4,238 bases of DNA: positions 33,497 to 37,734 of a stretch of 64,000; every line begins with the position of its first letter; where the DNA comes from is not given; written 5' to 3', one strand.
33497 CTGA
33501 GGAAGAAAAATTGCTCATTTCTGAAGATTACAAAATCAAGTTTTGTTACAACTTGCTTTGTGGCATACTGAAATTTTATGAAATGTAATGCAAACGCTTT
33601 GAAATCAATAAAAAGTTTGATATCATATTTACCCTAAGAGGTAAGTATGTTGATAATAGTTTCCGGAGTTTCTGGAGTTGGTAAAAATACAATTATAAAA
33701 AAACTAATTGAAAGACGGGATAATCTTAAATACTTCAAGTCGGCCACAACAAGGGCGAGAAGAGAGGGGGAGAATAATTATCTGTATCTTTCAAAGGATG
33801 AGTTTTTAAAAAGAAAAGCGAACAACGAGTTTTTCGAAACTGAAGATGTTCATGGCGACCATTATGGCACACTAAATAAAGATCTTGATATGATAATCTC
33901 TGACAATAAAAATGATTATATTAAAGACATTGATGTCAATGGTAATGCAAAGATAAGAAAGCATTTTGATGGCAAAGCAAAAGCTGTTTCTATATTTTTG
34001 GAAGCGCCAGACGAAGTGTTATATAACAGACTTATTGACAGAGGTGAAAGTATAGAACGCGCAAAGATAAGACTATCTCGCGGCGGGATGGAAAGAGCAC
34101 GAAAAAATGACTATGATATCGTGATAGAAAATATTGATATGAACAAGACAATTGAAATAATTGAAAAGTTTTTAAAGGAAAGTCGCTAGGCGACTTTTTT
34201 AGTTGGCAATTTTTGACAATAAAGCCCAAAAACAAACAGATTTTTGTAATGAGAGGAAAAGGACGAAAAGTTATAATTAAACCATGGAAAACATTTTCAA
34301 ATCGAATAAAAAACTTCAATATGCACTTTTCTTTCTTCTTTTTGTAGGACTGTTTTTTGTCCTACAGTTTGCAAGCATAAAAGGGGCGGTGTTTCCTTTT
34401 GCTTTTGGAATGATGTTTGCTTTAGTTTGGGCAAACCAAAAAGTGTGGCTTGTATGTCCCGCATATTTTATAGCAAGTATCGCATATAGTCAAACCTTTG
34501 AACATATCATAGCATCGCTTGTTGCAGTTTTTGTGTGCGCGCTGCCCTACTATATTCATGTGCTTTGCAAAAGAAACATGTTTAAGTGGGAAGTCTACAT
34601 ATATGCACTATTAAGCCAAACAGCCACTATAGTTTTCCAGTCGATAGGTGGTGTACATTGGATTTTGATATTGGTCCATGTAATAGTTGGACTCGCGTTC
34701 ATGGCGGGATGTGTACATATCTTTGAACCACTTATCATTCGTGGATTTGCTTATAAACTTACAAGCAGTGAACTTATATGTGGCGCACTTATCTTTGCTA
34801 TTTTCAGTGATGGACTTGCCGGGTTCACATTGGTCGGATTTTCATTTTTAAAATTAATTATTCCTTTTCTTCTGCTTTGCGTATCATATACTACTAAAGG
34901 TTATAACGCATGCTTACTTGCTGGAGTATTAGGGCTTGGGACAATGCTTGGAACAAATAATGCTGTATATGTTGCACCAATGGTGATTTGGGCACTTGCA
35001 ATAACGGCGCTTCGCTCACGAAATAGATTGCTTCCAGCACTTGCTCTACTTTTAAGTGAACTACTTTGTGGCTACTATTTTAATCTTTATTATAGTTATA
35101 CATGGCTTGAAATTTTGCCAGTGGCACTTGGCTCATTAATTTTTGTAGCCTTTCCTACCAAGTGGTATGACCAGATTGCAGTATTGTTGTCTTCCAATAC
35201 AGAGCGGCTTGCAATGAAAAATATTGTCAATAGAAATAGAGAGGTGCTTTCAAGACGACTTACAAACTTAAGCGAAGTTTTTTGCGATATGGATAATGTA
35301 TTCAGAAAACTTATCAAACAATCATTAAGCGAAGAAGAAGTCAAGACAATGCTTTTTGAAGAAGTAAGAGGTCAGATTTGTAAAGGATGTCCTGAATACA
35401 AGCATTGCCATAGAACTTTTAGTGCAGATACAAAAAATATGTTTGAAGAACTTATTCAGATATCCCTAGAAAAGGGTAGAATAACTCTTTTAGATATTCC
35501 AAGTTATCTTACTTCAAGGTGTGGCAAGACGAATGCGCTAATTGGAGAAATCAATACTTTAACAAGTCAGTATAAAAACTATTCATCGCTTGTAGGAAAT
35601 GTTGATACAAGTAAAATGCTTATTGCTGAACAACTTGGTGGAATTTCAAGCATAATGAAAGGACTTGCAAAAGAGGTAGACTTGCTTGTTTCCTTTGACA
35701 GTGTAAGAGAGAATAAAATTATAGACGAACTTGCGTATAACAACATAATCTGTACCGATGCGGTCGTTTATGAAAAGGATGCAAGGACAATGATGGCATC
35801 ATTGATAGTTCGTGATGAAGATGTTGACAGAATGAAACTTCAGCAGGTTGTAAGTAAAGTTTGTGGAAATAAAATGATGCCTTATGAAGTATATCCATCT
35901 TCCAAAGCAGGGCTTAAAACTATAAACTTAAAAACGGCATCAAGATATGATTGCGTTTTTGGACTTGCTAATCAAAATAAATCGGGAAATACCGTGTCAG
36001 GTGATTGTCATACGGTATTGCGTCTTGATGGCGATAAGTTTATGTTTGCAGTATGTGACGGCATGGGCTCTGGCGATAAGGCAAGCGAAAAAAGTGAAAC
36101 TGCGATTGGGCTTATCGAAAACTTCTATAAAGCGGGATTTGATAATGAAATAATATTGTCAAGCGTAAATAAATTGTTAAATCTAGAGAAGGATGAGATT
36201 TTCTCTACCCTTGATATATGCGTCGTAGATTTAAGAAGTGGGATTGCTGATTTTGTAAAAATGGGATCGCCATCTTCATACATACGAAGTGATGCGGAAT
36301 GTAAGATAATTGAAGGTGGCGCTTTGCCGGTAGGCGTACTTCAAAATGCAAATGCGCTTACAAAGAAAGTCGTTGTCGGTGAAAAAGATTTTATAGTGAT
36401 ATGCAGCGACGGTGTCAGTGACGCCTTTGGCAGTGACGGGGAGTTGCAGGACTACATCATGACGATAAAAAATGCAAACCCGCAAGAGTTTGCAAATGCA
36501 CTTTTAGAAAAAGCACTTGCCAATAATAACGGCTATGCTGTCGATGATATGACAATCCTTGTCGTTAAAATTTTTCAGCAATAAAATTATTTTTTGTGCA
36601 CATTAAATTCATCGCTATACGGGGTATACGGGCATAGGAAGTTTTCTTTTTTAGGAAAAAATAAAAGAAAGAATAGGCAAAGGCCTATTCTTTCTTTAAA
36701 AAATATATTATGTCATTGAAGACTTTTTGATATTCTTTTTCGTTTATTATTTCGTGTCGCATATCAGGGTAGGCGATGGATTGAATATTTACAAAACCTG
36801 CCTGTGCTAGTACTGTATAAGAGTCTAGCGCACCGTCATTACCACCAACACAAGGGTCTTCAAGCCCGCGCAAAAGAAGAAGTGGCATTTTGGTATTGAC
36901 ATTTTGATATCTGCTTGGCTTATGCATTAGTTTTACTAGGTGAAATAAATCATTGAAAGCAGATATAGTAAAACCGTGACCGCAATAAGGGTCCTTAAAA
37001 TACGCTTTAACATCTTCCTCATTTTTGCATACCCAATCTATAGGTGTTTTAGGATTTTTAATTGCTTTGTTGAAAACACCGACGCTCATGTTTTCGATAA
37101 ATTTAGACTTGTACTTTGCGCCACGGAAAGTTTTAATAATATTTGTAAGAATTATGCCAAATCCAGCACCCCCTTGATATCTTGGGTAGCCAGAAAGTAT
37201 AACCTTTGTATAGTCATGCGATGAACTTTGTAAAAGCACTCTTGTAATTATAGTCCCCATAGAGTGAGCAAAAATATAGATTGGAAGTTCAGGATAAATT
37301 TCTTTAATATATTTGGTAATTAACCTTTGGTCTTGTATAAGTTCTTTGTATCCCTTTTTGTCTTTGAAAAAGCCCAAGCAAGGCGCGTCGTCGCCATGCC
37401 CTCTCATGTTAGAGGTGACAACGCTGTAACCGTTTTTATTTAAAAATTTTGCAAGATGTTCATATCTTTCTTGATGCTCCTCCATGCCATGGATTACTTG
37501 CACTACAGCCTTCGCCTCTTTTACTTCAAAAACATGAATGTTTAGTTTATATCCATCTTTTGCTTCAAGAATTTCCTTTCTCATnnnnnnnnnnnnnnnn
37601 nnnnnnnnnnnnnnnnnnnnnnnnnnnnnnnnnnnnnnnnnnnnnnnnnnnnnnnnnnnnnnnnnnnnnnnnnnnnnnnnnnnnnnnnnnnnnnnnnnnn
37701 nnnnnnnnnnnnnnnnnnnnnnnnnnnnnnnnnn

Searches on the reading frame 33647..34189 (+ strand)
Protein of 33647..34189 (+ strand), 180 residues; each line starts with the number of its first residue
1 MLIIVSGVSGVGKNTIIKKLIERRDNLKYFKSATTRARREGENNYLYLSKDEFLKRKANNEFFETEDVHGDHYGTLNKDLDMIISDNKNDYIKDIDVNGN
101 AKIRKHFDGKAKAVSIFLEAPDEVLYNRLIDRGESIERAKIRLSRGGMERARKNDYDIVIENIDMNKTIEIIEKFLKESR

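Call 7: search_protein_families(library=pfam, proteins=[window:33647-34189:+], max_evalue=0.01)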
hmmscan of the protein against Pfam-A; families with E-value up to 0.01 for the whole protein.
window:33647-34189:+ (180 aa): 5 families
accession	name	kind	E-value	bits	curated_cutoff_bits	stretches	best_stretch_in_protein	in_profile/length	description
PF00625.27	Guanylate_kin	-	5.5e-24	85.3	25.2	1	2-178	4-181/182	Guanylate kinase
PF13238.12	AAA_18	-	9.8e-10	39.4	29.4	1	3-138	1-117/128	AAA domain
PF13671.12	AAA_33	-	4.3e-05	24.3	27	1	2-135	1-121/143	AAA domain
PF13207.12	AAA_17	-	0.0036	18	27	0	7-131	2-121/136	AAA domain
PF01637.24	ATPase_2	-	0.0061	16.8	33.2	1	3-66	23-86/225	ATPase domain predominantly from Archaea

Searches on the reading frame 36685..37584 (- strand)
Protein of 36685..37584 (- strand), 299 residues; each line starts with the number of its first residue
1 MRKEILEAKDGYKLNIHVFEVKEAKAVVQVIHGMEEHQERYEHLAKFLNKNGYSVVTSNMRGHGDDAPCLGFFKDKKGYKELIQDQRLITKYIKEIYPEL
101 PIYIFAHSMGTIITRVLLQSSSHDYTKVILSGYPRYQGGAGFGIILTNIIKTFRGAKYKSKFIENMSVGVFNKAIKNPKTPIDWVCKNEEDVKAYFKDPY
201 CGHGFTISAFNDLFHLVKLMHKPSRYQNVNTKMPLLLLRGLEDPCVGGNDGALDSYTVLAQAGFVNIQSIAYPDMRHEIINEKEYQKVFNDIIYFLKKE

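Call 6: search_protein_families(library=pfam, proteins=[window:36685-37584:-], max_evalue=0.01)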
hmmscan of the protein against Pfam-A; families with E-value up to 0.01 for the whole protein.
window:36685-37584:- (299 aa): 4 families
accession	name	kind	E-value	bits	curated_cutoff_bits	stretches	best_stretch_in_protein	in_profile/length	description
PF12146.15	Hydrolase_4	-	1.1e-37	130.1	27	1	23-284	2-239/239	Serine aminopeptidase, S33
PF00561.26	Abhydrolase_1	-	6.8e-08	32.9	25.8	1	30-124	5-93/245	alpha/beta hydrolase fold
PF00326.27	Peptidase_S9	-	6e-05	23.1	22.6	1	220-298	132-208/213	Prolyl oligopeptidase family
PF00884.28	Sulfatase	-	0.0019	18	25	0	128-200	55-138/301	Sulfatase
